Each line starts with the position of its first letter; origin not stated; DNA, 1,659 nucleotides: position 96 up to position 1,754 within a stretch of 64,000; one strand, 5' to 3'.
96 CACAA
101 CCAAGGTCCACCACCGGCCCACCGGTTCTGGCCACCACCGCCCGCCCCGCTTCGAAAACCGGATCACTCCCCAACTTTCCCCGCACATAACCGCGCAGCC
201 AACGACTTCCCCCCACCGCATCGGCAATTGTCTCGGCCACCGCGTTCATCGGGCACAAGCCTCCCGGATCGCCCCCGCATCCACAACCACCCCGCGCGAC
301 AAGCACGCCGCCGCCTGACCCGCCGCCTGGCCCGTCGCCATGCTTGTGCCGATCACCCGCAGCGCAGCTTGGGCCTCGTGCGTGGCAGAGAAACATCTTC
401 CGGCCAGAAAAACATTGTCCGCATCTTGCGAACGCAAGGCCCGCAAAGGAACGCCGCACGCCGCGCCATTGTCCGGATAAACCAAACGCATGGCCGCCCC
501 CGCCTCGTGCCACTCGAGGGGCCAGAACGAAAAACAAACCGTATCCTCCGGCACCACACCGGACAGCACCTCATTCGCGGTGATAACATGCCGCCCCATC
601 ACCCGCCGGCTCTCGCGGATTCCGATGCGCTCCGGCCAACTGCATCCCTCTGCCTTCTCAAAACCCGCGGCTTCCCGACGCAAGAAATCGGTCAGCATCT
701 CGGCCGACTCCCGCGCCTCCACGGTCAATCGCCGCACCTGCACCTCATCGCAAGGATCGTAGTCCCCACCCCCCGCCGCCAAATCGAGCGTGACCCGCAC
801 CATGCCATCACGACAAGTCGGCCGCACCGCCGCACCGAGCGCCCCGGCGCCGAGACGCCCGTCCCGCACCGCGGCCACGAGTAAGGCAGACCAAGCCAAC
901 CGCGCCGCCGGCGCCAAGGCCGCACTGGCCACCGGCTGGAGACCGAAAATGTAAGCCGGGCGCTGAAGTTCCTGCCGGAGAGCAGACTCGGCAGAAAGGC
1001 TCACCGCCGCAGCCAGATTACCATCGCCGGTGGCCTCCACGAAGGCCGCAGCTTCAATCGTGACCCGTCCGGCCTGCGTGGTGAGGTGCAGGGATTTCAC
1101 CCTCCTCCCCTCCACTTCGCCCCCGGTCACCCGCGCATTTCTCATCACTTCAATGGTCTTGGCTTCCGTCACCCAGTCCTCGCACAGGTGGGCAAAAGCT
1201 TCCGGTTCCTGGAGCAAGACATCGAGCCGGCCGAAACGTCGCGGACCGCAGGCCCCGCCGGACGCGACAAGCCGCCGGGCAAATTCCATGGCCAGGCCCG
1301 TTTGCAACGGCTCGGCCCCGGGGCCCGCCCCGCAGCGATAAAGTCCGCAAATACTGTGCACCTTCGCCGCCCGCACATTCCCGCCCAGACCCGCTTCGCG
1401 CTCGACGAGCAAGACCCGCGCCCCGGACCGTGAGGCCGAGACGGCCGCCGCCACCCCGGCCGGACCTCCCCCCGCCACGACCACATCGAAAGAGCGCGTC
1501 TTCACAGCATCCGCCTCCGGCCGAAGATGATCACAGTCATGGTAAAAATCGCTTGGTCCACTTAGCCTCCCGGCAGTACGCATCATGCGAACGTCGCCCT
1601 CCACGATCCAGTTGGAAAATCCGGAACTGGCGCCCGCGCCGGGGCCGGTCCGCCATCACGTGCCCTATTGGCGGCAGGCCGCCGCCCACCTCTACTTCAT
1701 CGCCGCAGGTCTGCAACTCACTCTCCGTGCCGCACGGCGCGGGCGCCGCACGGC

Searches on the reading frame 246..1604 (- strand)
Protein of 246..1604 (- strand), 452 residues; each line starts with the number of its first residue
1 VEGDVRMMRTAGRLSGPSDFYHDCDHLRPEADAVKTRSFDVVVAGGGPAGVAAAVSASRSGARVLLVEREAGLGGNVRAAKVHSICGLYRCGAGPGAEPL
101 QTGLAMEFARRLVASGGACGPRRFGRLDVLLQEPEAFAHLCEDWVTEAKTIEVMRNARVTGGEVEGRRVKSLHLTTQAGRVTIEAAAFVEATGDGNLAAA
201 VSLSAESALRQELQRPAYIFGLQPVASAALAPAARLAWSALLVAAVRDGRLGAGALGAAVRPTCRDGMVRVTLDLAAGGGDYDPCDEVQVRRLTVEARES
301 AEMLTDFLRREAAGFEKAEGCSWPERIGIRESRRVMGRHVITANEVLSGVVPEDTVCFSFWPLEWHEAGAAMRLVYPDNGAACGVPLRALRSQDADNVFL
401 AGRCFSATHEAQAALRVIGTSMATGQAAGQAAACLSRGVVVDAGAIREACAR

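Call 8: search_protein_families(library=pfam, proteins=[window:246-1604:-], max_evalue=0.001)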
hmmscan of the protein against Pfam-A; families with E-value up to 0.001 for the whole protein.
window:246-1604:- (452 aa): 10 families
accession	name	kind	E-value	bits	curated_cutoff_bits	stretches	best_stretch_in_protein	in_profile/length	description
PF12831.13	FAD_oxidored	-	7.2e-78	263.2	27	1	40-436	1-398/416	FAD dependent oxidoreductase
PF13450.12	NAD_binding_8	-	1.2e-06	29.1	21.9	1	43-91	1-45/68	NAD(P)-binding Rossmann-like domain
PF07992.20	Pyr_redox_2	-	4.5e-06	26.7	26.1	1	39-71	1-33/291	Pyridine nucleotide-disulphide oxidoreductase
PF03486.20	HI0933_like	-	1.4e-05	25.1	50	1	40-77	2-39/244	HI0933-like protein Rossmann domain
PF01266.30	DAO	-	1.6e-05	25.1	27.9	1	40-138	1-103/353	FAD dependent oxidoreductase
PF00890.30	FAD_binding_2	-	2.1e-05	24.4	20.4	1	40-80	1-41/414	FAD binding domain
PF01946.23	Thi4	-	5.6e-05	22.9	26.2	1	33-76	12-56/235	Thi4 family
PF00070.33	Pyr_redox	-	0.00011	23.1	22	0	41-72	2-33/82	Pyridine nucleotide-disulphide oxidoreductase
PF01494.25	FAD_binding_3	-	0.00028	20.7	22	1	39-83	2-46/349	FAD binding domain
PF01134.28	GIDA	-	0.0004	20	22.1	1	40-69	1-30/391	Glucose inhibited division protein A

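Call 22: search_solved_structures(query=window:246-1604:-, max_evalue=0.01)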
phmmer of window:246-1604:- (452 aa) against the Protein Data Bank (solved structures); distinct sequences matched with E-value up to 0.01: 46.
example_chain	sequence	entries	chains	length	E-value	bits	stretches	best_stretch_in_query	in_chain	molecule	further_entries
5mh4_A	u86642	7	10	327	1.3e-06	31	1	20-107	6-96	Thioredoxin reductase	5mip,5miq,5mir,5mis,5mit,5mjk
1vrq_A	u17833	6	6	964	3e-06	29.8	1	39-88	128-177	Sarcosine oxidase alpha subunit | Subunit alpha of sarcosine oxidase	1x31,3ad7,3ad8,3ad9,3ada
2b7r_A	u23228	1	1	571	3.8e-06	29.5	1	38-80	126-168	Fumarate reductase flavoprotein subunit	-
1e39_A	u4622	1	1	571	4e-06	29.4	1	38-80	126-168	FUMARATE REDUCTASE FLAVOPROTEIN SUBUNIT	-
1kss_A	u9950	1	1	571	4e-06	29.4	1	38-80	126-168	flavocytochrome c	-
1p2e_A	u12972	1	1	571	4e-06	29.4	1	38-80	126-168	flavocytochrome c3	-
1p2h_A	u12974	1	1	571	4e-06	29.4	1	38-80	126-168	flavocytochrome c3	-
1ksu_A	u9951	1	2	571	4e-06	29.4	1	38-80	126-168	flavocytochrome c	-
1qjd_A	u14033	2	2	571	4e-06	29.4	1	38-80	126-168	FLAVOCYTOCHROME C3 | Fumarate reductase flavoprotein subunit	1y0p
1jrx_A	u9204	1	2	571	4.1e-06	29.4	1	38-80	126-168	FLAVOCYTOCHROME C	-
1jry_A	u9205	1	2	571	4.1e-06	29.4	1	38-80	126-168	FLAVOCYTOCHROME C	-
2b7s_A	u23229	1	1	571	4.1e-06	29.4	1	38-80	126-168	Fumarate reductase flavoprotein subunit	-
1jrz_A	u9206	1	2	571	4.1e-06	29.4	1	38-80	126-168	FLAVOCYTOCHROME C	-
1q9i_A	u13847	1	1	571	4.1e-06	29.4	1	38-80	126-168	flavocytochrome c3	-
1lj1_A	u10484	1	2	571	4.1e-06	29.3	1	38-80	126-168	flavocytochrome c3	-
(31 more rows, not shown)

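Call 48: search_protein_families(library=ncbifam, proteins=[window:246-1604:-], max_evalue=0.0001)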
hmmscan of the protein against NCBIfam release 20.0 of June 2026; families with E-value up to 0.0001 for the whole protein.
window:246-1604:- (452 aa): 32 families (the best 25 are shown)
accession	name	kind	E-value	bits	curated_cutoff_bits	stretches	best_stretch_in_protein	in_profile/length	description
TIGR03997.1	mycofact_OYE_2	equivalog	1.5e-09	36.8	793.15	1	39-86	380-427/645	mycofactocin system FadH/OYE family oxidoreductase 2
TIGR01372.1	soxA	subfamily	1.7e-09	36.1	1164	1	36-85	166-214/996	sarcosine oxidase subunit alpha family protein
NF003585.0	PRK05249.1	equivalog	3.9e-08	32.3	465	1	36-77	4-45/464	Si-specific NAD(P)(+) transhydrogenase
NF005511.0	PRK07121.1-4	equivalog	6.7e-08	31.4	466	1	31-77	13-59/553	FAD-binding protein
NF005512.0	PRK07121.1-5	subfamily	9.9e-08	30.9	812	1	38-80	21-63/489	FAD-binding protein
TIGR02032.1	GG-red-SF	subfamily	1.7e-07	31.2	158.8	1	39-71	1-33/297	geranylgeranyl reductase family protein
TIGR03140.1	AhpF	equivalog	2.3e-07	29.8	502.9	1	31-78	205-250/515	alkyl hydroperoxide reductase subunit F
TIGR03996.1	mycofact_OYE_1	hypoth_equivalog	4.6e-07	28.7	627.9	1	31-81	366-415/633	mycofactocin system FadH/OYE family oxidoreductase 1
NF005510.0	PRK07121.1-3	subfamily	9.7e-07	27.9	481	1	38-104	22-84/492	FAD-binding protein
NF009477.0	PRK12843.1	equivalog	1.1e-06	27.4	758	1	34-76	12-54/578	FAD-dependent oxidoreductase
NF004789.0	PRK06134.1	subfamily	1.3e-06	27.2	747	1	31-76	5-50/581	FAD-dependent oxidoreductase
NF006130.0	PRK08274.1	equivalog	3e-06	26.3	369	1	37-78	4-47/467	FAD-dependent tricarballylate dehydrogenase TcuA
NF005691.0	PRK07494.1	equivalog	3.2e-06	26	459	1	35-72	5-42/404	UbiH/UbiF family hydroxylase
NF053717.1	VnlPnlRedVprA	equivalog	3.9e-06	26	600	1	35-76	3-44/481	vinyl phenol reductase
TIGR01350.1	lipoamide_DH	equivalog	4.8e-06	25.5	408.8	1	39-75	2-37/461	dihydrolipoyl dehydrogenase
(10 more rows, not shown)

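Call 57: find_homologous_proteins(query=window:246-1604:-, max_evalue=1e-10)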
Query window:246-1604:- (452 aa): 918 proteins with E <= 1e-10 among 8000 candidates; the best 120 are listed.
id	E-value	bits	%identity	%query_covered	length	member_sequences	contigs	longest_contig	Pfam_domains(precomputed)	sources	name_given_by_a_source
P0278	2.9e-268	908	95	98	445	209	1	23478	PF13450.13,PF00890.31,PF03486.21,PF12831.14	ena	-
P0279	1.7e-245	833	86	98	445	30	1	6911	PF01266.31,PF13450.13,PF00890.31,PF07992.21,PF03486.21,PF01134.29,PF12831.14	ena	-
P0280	5.7e-229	779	86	93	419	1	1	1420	PF00890.31,PF07992.21,PF03486.21,PF12831.14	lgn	-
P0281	1.0e-218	745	83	93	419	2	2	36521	PF01266.31,PF13450.13,PF00890.31,PF03486.21,PF12831.14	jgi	-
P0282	2.3e-204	698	78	92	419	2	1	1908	PF13450.13,PF07992.21,PF03486.21,PF12831.14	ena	-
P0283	5.9e-204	696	78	92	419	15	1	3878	PF01266.31,PF13450.13,PF00890.31,PF07992.21,PF03486.21,PF12831.14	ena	-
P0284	8.4e-198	676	73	98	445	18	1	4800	PF01946.24,PF01266.31,PF13450.13,PF00890.31,PF03486.21,PF12831.14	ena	-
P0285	1.3e-196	672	73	98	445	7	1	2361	PF13450.13,PF00890.31,PF07992.21,PF03486.21,PF12831.14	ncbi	-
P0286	7.1e-193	660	71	98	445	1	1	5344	PF01266.31,PF13450.13,PF00890.31,PF01134.29,PF12831.14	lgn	-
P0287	3.4e-189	648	70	98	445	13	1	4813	PF01266.31,PF13450.13,PF00890.31,PF03486.21,PF12831.14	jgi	jgi:hypothetical protein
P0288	3.2e-186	638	73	93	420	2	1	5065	PF01266.31,PF13450.13,PF00890.31,PF07992.21,PF00070.34,PF03486.21,PF12831.14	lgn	-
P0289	2.3e-183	628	73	93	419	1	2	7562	PF01266.31,PF13450.13,PF00890.31,PF07992.21,PF03486.21,PF12831.14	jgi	jgi:hypothetical protein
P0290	2.6e-183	628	72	93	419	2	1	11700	PF01266.31,PF13450.13,PF00890.31,PF01494.26,PF12831.14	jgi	jgi:hypothetical protein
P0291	9.7e-159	547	68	92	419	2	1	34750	PF13450.13,PF00890.31,PF01494.26,PF12831.14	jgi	-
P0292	9.9e-158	544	66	92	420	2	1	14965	PF13450.13,PF00890.31,PF01494.26,PF12831.14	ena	-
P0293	3.0e-157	542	66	92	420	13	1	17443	PF13450.13,PF00890.31,PF12831.14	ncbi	-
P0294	3.3e-157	542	66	92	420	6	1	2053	PF13450.13,PF00890.31,PF01494.26,PF12831.14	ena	-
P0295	8.7e-156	537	65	92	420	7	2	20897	PF01134.29,PF12831.14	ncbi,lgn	-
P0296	7.3e-155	534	65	92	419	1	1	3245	PF13450.13,PF00890.31,PF03486.21,PF01134.29,PF12831.14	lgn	-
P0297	8.6e-155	534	65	92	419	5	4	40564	PF01266.31,PF13450.13,PF00890.31,PF03486.21,PF12831.14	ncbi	-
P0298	4.4e-152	525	63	91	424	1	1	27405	PF01134.29,PF12831.14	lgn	-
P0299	5.2e-152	525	61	87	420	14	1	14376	PF13450.13,PF00890.31,PF07992.21,PF03486.21,PF01134.29,PF12831.14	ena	-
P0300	7.3e-151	521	64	92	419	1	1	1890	PF01266.31,PF13450.13,PF00890.31,PF07992.21,PF12831.14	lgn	-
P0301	1.2e-149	517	63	92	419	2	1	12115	PF13450.13,PF00890.31,PF12831.14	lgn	-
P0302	1.6e-149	517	64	90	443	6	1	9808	PF13450.13,PF00890.31,PF12831.14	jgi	jgi:hypothetical protein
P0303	4.2e-149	515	61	92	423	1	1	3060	PF01266.31,PF13450.13,PF00890.31,PF12831.14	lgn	-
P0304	4.6e-149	515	63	90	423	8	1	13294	PF13450.13,PF00890.31,PF01134.29,PF12831.14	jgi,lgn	jgi:hypothetical protein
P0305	1.4e-147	510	63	90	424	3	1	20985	PF13450.13,PF00890.31,PF03486.21,PF01134.29,PF12831.14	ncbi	-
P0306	3.7e-146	506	61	92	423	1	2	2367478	PF01266.31,PF13450.13,PF00890.31,PF12831.14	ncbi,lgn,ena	-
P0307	2.0e-145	503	61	92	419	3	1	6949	PF01266.31,PF13450.13,PF00890.31,PF03486.21,PF12831.14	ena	-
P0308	3.5e-141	489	60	85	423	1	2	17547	PF13450.13,PF00890.31,PF12831.14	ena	-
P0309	4.7e-129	449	54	92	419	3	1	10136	PF13450.13,PF00890.31,PF03486.21,PF12831.14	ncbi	ncbi:MAG: FAD-dependent oxidoreductase [Sphaerospermopsis kisseleviana]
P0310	5.4e-129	449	54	92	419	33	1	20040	PF13450.13,PF00890.31,PF07992.21,PF12831.14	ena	-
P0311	5.0e-127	443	54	92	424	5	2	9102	PF01266.31,PF13450.13,PF00890.31,PF07992.21,PF03486.21,PF12831.14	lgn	-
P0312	1.5e-120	421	55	79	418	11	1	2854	PF13450.13,PF00890.31,PF07992.21,PF03486.21,PF12831.14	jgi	jgi:hypothetical protein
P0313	3.1e-120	420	54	79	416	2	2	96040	PF13450.13,PF00890.31,PF03486.21,PF01494.26,PF12831.14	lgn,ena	-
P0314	4.7e-119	416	53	91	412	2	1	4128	PF13450.13,PF12831.14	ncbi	-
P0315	4.9e-119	416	54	86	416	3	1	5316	PF13450.13,PF07992.21,PF03486.21,PF12831.14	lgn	-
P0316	1.3e-117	412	49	92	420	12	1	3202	PF01266.31,PF13450.13,PF00890.31,PF12831.14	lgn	-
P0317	2.8e-116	407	52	79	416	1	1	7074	PF13450.13,PF00890.31,PF07992.21,PF01494.26,PF12831.14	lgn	-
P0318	5.3e-115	403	50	90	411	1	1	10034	PF13450.13,PF00890.31,PF12831.14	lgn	-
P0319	1.1e-104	369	48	80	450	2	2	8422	PF12831.14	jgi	jgi:hypothetical protein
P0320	1.6e-104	369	48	79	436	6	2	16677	PF01266.31,PF07992.21,PF01134.29,PF12831.14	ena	-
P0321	9.9e-103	363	49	83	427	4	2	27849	PF12831.14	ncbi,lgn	-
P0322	3.4e-102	361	49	80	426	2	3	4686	PF13450.13,PF00890.31,PF01134.29,PF12831.14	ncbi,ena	-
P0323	5.6e-102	360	49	89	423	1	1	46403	PF12831.14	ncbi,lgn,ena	-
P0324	2.2e-101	358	46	90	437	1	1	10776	PF01266.31,PF01134.29,PF12831.14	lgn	-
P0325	9.8e-101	356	47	79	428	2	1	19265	PF00890.31,PF12831.14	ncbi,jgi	jgi:hypothetical protein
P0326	1.5e-100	355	53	75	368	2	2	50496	PF12831.14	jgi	jgi:hypothetical protein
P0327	2.9e-100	355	47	79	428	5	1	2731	PF01266.31,PF13450.13,PF00890.31,PF07992.21,PF03486.21,PF01134.29,PF12831.14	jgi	-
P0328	3.5e-99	351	47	86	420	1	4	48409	PF00890.31,PF12831.14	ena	-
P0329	2.8e-97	345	48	88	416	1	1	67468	PF07992.21,PF01134.29,PF12831.14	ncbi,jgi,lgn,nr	ncbi:MAG: hypothetical protein QOE70_2696 [Chthoniobacter sp.]|jgi:hypothetical protein|nr:hypotheti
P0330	4.3e-97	344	53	71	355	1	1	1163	PF12831.14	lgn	-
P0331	1.9e-96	342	49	91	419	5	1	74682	PF00890.31,PF12831.14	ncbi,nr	ncbi:MAG: FAD-dependent oxidoreductase [Verrucomicrobia bacterium]|nr:FAD-dependent oxidoreductase [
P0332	6.3e-95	337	47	85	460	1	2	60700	PF07992.21,PF00070.34,PF12831.14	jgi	jgi:hypothetical protein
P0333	7.2e-95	337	48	91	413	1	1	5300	PF12831.14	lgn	-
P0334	1.3e-94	336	47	92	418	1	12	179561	PF01266.31,PF12831.14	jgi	jgi:hypothetical protein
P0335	1.1e-93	333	45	85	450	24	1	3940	PF01946.24,PF01266.31,PF12831.14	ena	-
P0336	1.1e-93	333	47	85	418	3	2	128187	PF00890.31,PF01134.29,PF12831.14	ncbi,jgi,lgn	ncbi:MAG TPA: FAD-dependent oxidoreductase [Chthoniobacter sp.]|jgi:hypothetical protein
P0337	1.7e-93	332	47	87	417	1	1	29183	PF01266.31,PF01134.29,PF12831.14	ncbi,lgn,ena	-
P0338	5.4e-93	331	45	83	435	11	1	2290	PF01946.24,PF01266.31,PF00890.31,PF12831.14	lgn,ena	-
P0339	6.0e-93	330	47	86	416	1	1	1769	PF00890.31,PF03486.21,PF12831.14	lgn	-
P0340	6.4e-93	330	47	90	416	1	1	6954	PF01266.31,PF07992.21,PF01134.29,PF12831.14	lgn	-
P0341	8.4e-93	330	46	86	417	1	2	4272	PF01266.31,PF00890.31,PF12831.14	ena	-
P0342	1.1e-92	329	44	79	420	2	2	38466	PF01266.31,PF00890.31,PF01134.29,PF12831.14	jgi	jgi:hypothetical protein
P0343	1.2e-92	329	45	91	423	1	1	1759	PF00890.31,PF01134.29,PF12831.14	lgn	-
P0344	2.4e-92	328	46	85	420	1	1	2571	PF00890.31,PF12831.14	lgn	-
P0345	2.5e-92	328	46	86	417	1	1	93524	PF01266.31,PF01134.29,PF12831.14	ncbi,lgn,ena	-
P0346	2.5e-92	328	46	85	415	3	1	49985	PF01134.29,PF12831.14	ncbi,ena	ncbi:MAG: FAD-dependent oxidoreductase [Chthoniobacter sp.]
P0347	4.3e-92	328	43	85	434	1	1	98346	PF01266.31,PF00890.31,PF01134.29,PF12831.14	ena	-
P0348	5.1e-92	327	47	91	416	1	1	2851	PF00890.31,PF03486.21,PF12831.14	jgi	jgi:hypothetical protein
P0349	5.3e-92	327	43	86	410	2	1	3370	PF01266.31,PF13450.13,PF07992.21,PF01134.29,PF12831.14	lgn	-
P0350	5.3e-92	327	44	85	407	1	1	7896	PF01266.31,PF13450.13,PF00890.31,PF07992.21,PF03486.21,PF01134.29,PF12831.14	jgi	jgi:hypothetical protein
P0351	5.4e-92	327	47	85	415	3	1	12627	PF01266.31,PF03486.21,PF01134.29,PF12831.14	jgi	jgi:hypothetical protein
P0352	2.2e-91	325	47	86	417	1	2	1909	PF12831.14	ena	-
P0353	2.6e-91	325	48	82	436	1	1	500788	PF01266.31,PF13450.13,PF00890.31,PF07992.21,PF00070.34,PF03486.21,PF01134.29,PF12831.14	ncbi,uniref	ncbi:FAD-dependent oxidoreductase [Phycisphaerales bacterium AB-hyl4]|uniref:FAD-dependent oxidoredu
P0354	2.8e-91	325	45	86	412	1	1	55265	PF00890.31,PF12831.14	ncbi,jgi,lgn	-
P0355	3.1e-91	325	45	85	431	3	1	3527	PF13450.13,PF00890.31,PF12831.14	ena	-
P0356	3.4e-91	325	47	85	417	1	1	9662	PF01266.31,PF00890.31,PF07992.21,PF01134.29,PF12831.14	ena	-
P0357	4.6e-91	324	47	86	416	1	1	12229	PF01266.31,PF00890.31,PF12831.14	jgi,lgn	-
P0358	5.2e-91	324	45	85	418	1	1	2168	PF01266.31,PF12831.14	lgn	-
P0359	6.4e-91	324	45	87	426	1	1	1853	PF00890.31,PF01134.29,PF12831.14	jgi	jgi:hypothetical protein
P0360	7.6e-91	323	45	85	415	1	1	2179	PF01266.31,PF00890.31,PF01134.29,PF12831.14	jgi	jgi:choline dehydrogenase-like flavoprotein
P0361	9.7e-91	323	46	80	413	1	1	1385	PF12831.14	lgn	-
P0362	1.1e-90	323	46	91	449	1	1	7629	PF13450.13,PF00890.31,PF01134.29,PF01494.26,PF12831.14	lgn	-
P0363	1.2e-90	323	46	85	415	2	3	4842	PF00890.31,PF07992.21,PF12831.14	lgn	-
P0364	1.4e-90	323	46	85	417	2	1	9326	PF00890.31,PF01134.29,PF12831.14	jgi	jgi:hypothetical protein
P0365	1.9e-90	322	47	92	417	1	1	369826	PF01266.31,PF12831.14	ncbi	-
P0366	2.0e-90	322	46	92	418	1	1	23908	PF12831.14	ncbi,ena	-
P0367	2.3e-90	322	47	80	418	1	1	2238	PF12831.14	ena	-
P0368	2.8e-90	322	46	80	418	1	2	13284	PF12831.14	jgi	jgi:hypothetical protein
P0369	4.3e-90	321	43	80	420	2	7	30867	PF01266.31,PF01134.29,PF12831.14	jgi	jgi:glycine/D-amino acid oxidase-like deaminating enzyme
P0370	4.7e-90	321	47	87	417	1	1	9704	PF01266.31,PF12831.14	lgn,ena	-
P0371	4.9e-90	321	45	79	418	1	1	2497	PF12831.14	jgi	jgi:hypothetical protein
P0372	5.3e-90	321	46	85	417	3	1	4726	PF01266.31,PF00890.31,PF07992.21,PF12831.14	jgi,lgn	jgi:hypothetical protein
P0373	7.7e-90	320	45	79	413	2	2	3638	PF01134.29,PF12831.14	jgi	jgi:hypothetical protein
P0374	8.5e-90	320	46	87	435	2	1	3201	PF01266.31,PF00890.31,PF12831.14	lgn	-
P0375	1.0e-89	320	46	85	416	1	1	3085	PF01266.31,PF00890.31,PF01134.29,PF12831.14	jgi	jgi:hypothetical protein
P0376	1.0e-89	320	45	80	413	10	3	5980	PF00890.31,PF01134.29,PF12831.14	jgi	jgi:hypothetical protein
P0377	1.1e-89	320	43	80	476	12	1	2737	PF01946.24,PF01266.31,PF12831.14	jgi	-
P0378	1.3e-89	319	46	86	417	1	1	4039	PF01266.31,PF12831.14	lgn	-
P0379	1.9e-89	319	46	85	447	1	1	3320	PF00890.31,PF12831.14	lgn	-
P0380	2.1e-89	319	45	91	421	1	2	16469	PF01266.31,PF00890.31,PF07992.21,PF12831.14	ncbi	ncbi:MAG: FAD-dependent oxidoreductase [Verrucomicrobiota bacterium]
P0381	2.8e-89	318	45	85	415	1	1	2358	PF01134.29,PF12831.14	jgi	-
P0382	3.2e-89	318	45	85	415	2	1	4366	PF01266.31,PF01134.29,PF12831.14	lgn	-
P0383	3.4e-89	318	47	85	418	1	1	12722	PF01266.31,PF01134.29,PF12831.14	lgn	-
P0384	4.6e-89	318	45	86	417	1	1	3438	PF13450.13,PF01134.29,PF12831.14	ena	-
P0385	4.6e-89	318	46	85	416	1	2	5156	PF01266.31,PF01134.29,PF12831.14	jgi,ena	-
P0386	5.2e-89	317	46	91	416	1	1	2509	PF01266.31,PF00890.31,PF12831.14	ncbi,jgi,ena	jgi:hypothetical protein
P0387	6.3e-89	317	46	92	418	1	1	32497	PF00890.31,PF12831.14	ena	-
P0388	6.9e-89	317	46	87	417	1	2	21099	PF01266.31,PF07992.21,PF12831.14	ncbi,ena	-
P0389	7.1e-89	317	44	83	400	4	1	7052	PF12831.14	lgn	-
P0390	7.2e-89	317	45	85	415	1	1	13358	PF01266.31,PF00890.31,PF01134.29,PF12831.14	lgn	-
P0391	1.0e-88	316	45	92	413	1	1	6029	PF00890.31,PF03486.21,PF12831.14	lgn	-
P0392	1.1e-88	316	45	92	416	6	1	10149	PF07992.21,PF03486.21,PF12831.14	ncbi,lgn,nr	ncbi:MAG TPA: FAD-dependent oxidoreductase [Chthoniobacteraceae bacterium]|nr:FAD-dependent oxidored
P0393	1.3e-88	316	42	81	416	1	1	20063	PF01266.31,PF13450.13,PF00890.31,PF07992.21,PF01134.29,PF12831.14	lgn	-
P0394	1.5e-88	316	45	86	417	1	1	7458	PF12831.14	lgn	-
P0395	1.6e-88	316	44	81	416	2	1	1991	PF00890.31,PF12831.14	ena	-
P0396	1.7e-88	316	44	81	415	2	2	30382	PF01266.31,PF01134.29,PF12831.14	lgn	-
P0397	1.8e-88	316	46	92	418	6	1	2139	PF00890.31,PF12831.14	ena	-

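Call 67: predict_structure(alignment_id=A2)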
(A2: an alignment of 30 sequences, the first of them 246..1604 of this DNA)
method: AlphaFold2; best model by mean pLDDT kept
length: 452 residues; sequences in the alignment: 30
mean_pLDDT: 89.1   pTM: 0.88
mean pLDDT of the five models: 89.1, 89.0, 88.4, 87.8, 86.6
residues with pLDDT >= 90: 337; 70-90: 69; 50-70: 11; < 50: 35
segments of 3 or more residues with pLDDT < 50: 1-31
pLDDT, mean of each block of 10 residues (from residue 1): 37 41 44 79 98 98 98 96 94 83 95 96 90 97 96 98 97 95 98 97 92 88 94 88 93 87 93 73 90 94 96 96 94 95 95 96 67 81 97 98 92 93 98 97 95 87
secondary structure, 60 per line:
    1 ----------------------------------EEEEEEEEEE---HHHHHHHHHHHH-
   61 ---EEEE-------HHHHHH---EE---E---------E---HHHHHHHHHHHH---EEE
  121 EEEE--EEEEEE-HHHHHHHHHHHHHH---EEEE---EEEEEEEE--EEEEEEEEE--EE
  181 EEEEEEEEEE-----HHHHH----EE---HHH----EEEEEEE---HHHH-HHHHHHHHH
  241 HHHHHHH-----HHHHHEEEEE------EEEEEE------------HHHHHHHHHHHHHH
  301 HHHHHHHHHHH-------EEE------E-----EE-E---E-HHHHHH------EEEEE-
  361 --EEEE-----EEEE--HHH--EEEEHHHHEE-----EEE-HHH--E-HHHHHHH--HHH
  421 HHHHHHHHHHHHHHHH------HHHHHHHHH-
elements in order: E35-44 H48-59 E64-67 H75-80 H103-114 E118-124 E127-132 H134-147 E151-154 E158-165 E168-176 E179-190 H196-200 E217-223 H227-230 H232-247 H253-257 E258-262 E269-274 H287-311 E319-321 H343-348 E355-359 E363-366 E372-375 E383-386 H387-390 E398-400 H409-415 H418-436 H443-451
